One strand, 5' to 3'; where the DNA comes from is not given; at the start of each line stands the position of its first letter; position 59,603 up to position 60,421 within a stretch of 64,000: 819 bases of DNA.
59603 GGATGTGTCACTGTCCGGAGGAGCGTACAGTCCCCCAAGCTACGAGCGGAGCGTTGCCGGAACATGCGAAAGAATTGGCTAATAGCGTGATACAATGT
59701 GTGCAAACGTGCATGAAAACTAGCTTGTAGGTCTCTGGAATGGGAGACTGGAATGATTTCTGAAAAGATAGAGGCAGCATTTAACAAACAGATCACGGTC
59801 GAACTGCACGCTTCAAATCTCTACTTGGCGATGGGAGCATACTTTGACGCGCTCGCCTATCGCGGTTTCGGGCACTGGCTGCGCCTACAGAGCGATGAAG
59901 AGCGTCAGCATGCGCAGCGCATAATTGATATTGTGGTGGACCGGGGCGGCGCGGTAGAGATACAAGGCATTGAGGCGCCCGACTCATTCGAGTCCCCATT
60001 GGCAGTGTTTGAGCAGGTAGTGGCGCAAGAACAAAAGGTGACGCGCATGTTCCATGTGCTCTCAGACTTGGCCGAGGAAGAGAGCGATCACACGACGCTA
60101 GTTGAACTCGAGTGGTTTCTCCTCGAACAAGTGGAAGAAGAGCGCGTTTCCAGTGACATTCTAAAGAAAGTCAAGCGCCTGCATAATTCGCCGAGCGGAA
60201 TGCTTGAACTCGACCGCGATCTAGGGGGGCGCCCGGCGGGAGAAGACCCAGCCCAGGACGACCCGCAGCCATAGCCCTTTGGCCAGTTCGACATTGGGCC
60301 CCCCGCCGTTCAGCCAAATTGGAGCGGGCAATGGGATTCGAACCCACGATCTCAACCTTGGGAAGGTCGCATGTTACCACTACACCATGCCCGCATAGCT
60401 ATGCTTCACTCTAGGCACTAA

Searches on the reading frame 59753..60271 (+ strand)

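Call 74: search_protein_families(library=pfam, proteins=[window:59753-60271:+], max_evalue=0.00001)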
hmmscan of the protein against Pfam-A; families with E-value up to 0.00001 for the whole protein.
window:59753-60271:+ (173 aa): 1 family
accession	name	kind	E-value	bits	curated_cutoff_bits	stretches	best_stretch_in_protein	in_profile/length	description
PF00210.30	Ferritin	-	3.8e-38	131.1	24.5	1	8-142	2-141/142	Ferritin-like domain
